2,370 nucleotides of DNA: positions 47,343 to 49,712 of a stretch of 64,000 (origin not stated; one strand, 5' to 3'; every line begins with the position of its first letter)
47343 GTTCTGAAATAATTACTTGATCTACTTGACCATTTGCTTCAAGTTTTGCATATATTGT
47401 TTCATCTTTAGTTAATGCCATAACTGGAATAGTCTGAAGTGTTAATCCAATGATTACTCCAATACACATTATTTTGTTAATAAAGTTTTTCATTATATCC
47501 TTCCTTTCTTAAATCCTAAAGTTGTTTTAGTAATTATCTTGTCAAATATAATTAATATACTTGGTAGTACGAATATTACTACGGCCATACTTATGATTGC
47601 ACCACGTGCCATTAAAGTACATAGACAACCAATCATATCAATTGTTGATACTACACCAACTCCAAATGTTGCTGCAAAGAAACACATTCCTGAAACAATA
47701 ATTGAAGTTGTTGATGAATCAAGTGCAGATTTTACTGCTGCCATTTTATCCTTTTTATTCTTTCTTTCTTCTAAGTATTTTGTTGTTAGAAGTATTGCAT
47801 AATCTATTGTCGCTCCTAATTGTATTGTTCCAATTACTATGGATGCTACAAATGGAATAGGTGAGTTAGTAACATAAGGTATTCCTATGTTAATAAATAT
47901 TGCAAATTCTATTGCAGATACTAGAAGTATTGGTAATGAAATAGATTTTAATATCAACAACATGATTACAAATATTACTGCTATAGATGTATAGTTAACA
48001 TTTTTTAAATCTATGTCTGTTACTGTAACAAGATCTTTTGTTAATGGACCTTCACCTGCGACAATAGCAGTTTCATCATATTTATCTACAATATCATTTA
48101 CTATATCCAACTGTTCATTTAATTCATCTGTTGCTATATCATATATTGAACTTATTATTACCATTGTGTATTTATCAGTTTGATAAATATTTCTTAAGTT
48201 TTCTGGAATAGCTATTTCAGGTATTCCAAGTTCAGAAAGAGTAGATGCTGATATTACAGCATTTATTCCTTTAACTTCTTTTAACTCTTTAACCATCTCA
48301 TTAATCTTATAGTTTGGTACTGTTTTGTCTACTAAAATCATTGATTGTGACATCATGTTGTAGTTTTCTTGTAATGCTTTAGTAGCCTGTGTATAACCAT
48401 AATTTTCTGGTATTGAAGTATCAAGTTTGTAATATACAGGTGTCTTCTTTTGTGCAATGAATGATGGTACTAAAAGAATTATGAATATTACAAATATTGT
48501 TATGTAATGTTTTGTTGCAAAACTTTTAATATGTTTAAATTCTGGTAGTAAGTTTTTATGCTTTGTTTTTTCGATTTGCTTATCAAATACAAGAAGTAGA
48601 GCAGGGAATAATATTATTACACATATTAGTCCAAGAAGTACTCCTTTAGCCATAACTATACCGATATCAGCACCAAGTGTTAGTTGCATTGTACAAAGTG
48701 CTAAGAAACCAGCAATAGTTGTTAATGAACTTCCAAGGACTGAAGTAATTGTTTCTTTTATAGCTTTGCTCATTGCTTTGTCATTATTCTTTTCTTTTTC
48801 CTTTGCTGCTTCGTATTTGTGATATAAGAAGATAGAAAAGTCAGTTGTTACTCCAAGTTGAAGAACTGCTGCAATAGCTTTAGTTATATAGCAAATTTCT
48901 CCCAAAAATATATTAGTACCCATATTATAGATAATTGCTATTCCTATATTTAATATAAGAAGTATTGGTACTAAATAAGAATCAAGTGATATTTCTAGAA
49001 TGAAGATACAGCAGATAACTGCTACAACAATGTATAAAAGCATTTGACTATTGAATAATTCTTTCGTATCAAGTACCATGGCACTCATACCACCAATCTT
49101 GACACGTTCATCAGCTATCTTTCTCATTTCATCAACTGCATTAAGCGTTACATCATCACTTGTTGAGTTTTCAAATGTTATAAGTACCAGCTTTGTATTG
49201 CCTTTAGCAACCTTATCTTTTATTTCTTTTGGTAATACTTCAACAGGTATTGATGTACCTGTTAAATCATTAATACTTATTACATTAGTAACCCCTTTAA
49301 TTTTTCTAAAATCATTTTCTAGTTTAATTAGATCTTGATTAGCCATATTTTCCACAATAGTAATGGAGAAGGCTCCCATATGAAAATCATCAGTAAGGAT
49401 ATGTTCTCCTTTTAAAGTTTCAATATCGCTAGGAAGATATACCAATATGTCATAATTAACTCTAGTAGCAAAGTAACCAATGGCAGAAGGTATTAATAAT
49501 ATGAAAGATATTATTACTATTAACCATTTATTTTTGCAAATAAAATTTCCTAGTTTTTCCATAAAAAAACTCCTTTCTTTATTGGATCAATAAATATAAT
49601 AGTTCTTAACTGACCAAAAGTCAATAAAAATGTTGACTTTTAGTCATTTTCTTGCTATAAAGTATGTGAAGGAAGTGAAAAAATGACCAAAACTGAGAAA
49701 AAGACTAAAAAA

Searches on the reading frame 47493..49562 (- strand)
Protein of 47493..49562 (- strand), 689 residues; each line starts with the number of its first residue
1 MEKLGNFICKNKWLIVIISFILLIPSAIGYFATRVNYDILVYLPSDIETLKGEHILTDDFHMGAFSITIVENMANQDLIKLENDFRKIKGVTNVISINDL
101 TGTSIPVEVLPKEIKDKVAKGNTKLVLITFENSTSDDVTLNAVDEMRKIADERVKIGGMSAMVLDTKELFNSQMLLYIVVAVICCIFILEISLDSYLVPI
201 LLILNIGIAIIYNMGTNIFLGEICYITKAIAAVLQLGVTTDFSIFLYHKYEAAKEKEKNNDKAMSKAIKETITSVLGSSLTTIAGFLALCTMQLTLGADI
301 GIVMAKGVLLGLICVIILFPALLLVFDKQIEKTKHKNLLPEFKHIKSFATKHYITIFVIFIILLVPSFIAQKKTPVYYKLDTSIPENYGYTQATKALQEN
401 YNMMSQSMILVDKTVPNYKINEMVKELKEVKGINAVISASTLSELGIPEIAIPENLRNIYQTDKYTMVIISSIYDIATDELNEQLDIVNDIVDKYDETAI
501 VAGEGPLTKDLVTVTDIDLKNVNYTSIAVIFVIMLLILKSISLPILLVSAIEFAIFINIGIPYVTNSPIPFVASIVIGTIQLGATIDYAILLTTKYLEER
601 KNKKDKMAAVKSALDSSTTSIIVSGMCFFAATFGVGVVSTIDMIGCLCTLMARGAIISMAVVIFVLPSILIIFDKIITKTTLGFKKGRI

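Call 86: search_protein_families(library=pfam, proteins=[window:47493-49562:-], max_evalue=0.00001)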
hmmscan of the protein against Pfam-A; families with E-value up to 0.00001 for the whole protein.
window:47493-49562:- (689 aa): 1 family
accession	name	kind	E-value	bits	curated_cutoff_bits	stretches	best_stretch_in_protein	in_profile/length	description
PF03176.21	MMPL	-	7.7e-49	166.9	20.5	2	465-673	87-302/333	MMPL family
